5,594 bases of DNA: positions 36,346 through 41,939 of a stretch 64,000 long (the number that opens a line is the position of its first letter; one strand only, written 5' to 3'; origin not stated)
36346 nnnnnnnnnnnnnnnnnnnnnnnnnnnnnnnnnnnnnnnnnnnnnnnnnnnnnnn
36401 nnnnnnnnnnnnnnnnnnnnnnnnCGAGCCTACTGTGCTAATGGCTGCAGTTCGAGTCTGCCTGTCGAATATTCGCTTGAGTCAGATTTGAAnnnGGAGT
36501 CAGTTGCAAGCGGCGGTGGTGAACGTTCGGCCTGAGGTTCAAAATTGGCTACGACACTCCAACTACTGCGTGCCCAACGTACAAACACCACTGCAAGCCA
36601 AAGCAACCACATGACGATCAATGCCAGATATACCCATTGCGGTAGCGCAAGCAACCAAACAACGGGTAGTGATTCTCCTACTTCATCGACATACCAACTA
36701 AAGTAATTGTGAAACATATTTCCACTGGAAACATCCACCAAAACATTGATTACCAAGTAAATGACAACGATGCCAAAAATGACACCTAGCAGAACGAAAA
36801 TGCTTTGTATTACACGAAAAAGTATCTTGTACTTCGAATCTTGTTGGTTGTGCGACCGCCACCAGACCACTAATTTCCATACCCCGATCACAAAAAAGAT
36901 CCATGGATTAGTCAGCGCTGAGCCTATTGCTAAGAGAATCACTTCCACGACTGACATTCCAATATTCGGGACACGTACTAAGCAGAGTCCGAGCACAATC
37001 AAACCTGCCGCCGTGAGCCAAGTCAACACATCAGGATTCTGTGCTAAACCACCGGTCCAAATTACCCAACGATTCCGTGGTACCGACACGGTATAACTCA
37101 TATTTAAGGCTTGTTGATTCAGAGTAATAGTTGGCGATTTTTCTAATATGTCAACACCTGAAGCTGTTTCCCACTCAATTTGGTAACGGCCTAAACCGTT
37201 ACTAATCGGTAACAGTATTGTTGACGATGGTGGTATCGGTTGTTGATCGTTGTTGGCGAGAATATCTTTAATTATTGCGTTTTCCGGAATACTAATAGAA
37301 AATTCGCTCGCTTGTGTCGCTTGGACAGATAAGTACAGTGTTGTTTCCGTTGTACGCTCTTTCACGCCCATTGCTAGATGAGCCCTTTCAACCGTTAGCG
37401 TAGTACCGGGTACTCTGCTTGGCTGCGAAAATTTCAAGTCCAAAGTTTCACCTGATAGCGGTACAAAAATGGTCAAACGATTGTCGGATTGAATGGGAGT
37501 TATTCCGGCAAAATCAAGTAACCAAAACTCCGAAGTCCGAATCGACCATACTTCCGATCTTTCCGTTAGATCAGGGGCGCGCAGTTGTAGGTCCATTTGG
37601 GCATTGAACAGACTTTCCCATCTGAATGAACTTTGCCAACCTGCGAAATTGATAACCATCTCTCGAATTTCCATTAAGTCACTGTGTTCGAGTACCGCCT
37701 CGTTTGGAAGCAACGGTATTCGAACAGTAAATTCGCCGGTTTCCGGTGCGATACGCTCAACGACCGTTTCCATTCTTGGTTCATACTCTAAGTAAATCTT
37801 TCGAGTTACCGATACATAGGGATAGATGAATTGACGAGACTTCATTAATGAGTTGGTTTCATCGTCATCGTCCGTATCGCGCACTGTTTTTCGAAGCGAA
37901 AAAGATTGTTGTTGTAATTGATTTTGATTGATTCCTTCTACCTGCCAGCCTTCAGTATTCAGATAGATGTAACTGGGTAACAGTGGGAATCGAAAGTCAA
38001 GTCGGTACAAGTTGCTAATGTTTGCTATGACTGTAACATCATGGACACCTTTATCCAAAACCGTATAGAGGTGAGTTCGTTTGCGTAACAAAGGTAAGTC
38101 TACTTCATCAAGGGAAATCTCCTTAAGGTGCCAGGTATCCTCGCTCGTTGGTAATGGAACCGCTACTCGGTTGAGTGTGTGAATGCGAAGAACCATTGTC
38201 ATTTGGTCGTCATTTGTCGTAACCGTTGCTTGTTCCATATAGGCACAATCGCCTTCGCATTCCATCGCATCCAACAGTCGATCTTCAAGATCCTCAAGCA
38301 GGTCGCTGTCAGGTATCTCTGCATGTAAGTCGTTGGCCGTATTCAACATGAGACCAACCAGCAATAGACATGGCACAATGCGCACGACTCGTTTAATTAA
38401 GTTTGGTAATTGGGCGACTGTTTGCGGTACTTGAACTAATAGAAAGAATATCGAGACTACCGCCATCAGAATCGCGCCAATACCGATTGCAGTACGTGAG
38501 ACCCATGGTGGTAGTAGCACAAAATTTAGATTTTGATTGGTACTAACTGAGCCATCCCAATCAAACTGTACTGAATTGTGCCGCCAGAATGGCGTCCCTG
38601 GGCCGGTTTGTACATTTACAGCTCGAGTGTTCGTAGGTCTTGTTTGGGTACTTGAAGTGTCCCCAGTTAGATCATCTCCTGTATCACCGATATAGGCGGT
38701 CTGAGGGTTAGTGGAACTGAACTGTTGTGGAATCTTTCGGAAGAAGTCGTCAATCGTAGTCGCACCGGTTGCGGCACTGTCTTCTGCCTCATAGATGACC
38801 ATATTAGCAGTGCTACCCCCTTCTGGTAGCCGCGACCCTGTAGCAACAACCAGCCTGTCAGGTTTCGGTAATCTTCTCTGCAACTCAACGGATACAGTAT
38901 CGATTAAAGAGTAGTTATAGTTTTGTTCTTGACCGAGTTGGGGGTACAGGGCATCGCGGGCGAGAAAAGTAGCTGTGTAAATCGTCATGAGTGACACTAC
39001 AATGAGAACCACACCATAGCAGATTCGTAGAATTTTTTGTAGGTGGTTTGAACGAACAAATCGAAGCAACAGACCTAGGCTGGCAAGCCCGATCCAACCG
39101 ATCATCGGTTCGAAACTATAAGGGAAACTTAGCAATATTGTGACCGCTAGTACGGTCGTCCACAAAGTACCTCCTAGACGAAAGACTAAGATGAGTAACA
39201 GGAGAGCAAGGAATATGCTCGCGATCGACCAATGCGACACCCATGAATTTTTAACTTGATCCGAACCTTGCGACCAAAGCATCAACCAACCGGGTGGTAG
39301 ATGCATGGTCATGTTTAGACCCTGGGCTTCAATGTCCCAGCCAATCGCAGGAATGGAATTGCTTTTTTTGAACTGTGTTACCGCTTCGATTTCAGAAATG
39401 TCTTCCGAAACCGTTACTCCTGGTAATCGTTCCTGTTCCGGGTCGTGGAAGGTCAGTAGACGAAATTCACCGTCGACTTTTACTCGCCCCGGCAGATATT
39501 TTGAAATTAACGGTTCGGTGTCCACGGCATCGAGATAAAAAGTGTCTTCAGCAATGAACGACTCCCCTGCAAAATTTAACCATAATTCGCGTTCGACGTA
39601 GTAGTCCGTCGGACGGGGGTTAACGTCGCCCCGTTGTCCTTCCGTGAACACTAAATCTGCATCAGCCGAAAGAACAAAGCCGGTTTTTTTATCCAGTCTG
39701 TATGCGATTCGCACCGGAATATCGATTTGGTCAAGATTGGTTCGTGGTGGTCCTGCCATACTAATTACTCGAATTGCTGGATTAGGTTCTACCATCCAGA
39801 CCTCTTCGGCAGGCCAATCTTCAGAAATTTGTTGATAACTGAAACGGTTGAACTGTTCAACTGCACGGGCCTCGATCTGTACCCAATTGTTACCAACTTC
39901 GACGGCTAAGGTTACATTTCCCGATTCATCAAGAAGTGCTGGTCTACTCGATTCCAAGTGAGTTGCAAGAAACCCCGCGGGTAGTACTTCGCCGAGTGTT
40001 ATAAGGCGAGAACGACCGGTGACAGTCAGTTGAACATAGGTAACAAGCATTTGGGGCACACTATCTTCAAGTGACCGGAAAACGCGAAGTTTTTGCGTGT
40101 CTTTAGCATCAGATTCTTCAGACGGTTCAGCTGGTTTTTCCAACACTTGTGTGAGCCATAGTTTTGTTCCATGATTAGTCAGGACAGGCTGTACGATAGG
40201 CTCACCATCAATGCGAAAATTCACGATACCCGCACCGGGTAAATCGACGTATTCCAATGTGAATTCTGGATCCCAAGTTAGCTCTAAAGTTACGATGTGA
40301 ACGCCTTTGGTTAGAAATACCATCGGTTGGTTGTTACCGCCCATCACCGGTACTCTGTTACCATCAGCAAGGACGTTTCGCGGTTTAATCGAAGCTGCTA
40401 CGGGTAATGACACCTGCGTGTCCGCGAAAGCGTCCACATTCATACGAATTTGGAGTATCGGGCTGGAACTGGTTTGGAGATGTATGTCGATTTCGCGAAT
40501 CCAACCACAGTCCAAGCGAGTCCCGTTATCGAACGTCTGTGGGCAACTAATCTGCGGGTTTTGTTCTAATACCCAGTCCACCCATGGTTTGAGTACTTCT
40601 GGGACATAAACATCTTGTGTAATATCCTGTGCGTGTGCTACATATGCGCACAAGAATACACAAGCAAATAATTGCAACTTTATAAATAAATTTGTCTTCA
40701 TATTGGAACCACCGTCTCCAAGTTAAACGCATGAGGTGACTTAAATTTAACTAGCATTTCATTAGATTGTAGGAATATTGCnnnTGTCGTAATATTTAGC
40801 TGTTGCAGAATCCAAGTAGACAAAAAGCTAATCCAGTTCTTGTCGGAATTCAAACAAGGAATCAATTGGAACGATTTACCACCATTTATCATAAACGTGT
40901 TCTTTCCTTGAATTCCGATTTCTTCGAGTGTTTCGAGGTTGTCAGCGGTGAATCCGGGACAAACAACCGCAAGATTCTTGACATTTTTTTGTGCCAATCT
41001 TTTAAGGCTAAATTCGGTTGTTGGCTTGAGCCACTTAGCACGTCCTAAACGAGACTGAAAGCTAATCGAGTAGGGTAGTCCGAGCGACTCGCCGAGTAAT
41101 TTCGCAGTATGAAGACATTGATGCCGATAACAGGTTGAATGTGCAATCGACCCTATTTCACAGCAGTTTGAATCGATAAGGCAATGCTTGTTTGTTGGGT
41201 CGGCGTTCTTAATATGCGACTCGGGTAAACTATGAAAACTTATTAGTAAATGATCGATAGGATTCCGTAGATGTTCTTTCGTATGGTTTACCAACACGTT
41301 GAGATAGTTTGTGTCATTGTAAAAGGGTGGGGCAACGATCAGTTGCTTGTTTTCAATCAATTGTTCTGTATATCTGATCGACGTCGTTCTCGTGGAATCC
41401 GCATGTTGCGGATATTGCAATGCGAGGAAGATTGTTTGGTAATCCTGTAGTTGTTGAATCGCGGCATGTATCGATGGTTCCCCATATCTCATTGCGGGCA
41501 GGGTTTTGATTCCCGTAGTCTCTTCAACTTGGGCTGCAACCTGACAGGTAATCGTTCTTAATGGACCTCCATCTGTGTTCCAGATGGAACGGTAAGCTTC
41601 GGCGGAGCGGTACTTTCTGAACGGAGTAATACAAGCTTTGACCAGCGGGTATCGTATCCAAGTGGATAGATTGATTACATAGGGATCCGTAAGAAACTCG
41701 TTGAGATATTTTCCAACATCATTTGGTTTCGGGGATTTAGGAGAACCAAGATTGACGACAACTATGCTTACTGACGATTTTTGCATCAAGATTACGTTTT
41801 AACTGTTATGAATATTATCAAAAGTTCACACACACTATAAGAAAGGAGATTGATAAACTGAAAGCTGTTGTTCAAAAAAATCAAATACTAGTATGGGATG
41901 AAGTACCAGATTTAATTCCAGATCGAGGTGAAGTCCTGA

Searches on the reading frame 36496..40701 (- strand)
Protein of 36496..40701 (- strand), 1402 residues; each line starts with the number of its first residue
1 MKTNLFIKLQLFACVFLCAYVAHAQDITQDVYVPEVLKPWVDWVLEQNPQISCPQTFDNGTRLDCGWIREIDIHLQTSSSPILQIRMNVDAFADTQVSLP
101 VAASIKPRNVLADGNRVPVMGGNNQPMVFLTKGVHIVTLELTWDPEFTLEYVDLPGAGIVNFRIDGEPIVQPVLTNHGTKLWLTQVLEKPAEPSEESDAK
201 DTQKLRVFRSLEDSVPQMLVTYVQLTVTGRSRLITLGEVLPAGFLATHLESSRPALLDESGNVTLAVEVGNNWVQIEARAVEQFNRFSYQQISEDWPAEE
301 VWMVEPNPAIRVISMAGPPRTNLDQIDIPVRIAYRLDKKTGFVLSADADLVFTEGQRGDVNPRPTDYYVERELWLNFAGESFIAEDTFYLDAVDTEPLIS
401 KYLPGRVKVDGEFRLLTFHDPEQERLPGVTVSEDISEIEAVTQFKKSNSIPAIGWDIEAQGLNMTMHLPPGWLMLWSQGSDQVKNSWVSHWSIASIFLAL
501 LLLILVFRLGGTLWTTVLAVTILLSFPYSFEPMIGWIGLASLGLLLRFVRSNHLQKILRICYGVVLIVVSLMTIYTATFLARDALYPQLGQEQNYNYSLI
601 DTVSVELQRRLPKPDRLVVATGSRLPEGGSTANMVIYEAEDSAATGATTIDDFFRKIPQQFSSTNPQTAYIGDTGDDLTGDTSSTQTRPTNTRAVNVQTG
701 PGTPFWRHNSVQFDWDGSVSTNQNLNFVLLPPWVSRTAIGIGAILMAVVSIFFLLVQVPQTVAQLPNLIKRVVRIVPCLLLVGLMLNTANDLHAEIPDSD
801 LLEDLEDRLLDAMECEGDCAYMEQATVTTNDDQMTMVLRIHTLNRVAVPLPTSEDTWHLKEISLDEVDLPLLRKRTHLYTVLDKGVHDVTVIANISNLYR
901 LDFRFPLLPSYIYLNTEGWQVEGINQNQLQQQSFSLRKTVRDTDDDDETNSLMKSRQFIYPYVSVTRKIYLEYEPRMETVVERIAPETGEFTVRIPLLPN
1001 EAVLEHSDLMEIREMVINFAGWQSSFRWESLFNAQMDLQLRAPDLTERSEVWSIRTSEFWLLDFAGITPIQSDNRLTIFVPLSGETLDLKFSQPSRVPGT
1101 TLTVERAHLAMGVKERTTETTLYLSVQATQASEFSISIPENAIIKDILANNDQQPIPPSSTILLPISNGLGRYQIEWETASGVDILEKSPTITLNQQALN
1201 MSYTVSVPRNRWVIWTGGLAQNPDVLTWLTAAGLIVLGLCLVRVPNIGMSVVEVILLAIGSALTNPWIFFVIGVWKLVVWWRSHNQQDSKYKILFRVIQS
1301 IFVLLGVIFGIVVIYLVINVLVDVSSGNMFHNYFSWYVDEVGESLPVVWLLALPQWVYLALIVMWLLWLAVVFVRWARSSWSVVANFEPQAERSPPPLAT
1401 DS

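Call 23: search_protein_families(library=pfam, proteins=[window:36496-40701:-], max_evalue=0.001)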
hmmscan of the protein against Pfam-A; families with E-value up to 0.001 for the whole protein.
window:36496-40701:- (1402 aa): 0 families

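Call 26: search_protein_families(library=ncbifam, proteins=[window:36496-40701:-], max_evalue=0.001)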
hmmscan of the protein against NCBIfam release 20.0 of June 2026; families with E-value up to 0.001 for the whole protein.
window:36496-40701:- (1402 aa): 0 families

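Call 71: search_solved_structures(query=window:36496-40701:-, max_evalue=0.01)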
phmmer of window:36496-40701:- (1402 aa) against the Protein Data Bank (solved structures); distinct sequences matched with E-value up to 0.01: 0.

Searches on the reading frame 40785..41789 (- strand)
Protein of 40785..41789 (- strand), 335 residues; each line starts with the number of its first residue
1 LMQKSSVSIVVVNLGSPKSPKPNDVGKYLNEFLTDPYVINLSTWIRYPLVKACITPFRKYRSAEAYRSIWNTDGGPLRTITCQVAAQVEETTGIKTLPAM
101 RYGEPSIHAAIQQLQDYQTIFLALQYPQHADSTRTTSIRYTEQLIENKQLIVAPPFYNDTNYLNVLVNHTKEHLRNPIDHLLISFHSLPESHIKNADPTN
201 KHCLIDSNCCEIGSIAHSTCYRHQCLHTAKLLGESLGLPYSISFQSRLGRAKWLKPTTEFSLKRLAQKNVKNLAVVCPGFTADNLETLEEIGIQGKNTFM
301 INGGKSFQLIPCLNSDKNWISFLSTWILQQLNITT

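Call 23: search_protein_families(library=pfam, proteins=[window:40785-41789:-], max_evalue=0.001)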
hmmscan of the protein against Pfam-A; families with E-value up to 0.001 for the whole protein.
window:40785-41789:- (335 aa): 1 family
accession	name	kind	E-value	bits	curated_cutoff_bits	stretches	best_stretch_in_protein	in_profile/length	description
PF00762.24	Ferrochelatase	-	4.6e-80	269.4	27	1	8-330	3-316/317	Ferrochelatase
